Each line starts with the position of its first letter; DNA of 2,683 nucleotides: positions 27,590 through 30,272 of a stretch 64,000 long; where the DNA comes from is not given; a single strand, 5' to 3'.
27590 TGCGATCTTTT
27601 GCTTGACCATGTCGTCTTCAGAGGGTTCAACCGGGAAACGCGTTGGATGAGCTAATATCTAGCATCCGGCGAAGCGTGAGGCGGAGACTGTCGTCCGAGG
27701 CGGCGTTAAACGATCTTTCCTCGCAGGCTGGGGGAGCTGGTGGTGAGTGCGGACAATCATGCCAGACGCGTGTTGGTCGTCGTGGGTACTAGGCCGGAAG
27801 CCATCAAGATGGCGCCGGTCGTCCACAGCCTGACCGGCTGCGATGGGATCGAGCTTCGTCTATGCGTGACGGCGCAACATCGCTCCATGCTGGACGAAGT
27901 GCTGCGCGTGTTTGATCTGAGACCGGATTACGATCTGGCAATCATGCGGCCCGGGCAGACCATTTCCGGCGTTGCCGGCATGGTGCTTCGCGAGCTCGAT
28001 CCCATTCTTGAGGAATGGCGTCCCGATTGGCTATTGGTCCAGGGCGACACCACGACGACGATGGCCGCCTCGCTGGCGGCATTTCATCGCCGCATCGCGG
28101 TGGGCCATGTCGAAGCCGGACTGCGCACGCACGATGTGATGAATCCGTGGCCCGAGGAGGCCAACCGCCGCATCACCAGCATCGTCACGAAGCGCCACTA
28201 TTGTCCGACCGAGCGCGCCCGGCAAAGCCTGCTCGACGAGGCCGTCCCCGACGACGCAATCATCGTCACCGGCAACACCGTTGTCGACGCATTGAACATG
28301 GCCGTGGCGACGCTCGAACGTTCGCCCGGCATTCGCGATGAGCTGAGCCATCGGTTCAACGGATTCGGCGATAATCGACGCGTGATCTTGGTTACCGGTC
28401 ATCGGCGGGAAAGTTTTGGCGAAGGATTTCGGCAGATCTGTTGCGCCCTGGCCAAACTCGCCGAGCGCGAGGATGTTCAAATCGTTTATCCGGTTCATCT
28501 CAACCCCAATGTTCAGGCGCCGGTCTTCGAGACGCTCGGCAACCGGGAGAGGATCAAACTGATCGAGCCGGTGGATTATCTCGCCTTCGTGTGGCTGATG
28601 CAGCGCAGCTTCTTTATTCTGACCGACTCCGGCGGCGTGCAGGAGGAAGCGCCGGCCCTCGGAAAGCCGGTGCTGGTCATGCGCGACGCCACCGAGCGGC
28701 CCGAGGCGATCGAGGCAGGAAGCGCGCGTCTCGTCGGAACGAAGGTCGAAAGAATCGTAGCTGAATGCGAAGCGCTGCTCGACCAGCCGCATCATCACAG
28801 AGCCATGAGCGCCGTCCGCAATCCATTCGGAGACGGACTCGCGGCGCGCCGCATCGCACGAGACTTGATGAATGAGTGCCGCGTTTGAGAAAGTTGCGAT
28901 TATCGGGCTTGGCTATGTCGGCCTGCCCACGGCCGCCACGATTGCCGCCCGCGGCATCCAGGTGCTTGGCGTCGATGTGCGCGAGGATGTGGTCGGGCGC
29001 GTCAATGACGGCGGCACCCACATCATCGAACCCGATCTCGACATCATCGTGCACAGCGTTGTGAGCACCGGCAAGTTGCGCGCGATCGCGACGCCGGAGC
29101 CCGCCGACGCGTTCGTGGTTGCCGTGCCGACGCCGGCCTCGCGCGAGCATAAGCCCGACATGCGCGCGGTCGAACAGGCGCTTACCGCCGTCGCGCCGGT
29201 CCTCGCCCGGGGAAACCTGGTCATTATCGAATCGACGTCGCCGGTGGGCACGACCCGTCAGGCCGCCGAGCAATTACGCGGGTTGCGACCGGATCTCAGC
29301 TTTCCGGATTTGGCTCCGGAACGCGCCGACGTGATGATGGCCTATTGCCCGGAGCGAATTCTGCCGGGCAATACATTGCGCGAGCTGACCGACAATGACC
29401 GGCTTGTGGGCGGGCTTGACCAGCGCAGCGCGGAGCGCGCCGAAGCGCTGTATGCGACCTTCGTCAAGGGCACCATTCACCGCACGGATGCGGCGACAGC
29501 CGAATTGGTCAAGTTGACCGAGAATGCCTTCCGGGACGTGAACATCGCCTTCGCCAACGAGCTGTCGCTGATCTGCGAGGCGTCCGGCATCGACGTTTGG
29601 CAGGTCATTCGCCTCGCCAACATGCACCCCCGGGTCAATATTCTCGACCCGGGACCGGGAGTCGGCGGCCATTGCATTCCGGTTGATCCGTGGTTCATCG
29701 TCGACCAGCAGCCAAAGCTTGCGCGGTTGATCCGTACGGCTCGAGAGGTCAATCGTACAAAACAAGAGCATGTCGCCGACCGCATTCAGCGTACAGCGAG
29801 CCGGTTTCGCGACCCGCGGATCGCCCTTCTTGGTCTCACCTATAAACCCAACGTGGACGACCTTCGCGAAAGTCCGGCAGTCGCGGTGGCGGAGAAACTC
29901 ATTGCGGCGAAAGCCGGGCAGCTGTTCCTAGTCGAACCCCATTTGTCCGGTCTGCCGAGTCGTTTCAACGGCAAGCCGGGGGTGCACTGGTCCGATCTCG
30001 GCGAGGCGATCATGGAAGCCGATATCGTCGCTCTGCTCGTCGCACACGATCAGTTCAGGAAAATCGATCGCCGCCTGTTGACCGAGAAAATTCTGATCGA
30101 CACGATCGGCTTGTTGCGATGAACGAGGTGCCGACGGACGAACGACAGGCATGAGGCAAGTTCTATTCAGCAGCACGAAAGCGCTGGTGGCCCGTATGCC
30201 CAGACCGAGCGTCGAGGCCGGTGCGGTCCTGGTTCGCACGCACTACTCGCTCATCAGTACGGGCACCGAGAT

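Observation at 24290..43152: One ~100-aa module recurs in at least four different enzymes of the locus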

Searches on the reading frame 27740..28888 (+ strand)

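Call 17: search_protein_families(library=pfam, proteins=[window:27740-28888:+], max_evalue=0.001)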
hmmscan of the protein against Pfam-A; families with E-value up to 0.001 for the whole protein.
window:27740-28888:+ (382 aa): 1 family
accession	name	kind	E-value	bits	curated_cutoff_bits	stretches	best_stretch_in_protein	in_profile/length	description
PF02350.25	Epimerase_2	-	4.6e-113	378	30.6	1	35-375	7-345/347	UDP-N-acetylglucosamine 2-epimerase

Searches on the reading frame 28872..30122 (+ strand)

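Call 17: search_protein_families(library=pfam, proteins=[window:28872-30122:+], max_evalue=0.001)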
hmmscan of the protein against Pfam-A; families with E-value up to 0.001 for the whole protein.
window:28872-30122:+ (416 aa): 4 families
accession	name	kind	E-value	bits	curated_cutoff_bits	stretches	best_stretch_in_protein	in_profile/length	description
PF03721.20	UDPG_MGDP_dh_N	-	4.8e-44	150.6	27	1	7-190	2-184/187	UDP-glucose/GDP-mannose dehydrogenase family, NAD binding domain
PF00984.24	UDPG_MGDP_dh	-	3.9e-30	104.2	25.4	1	209-295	2-93/94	UDP-glucose/GDP-mannose dehydrogenase family, central domain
PF03720.21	UDPG_MGDP_dh_C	-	5e-18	65.8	30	1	318-415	1-101/103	UDP-glucose/GDP-mannose dehydrogenase family, UDP binding domain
PF03446.21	NAD_binding_2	-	8.6e-06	26.3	21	1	7-136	1-108/161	NAD binding domain of 6-phosphogluconate dehydrogenase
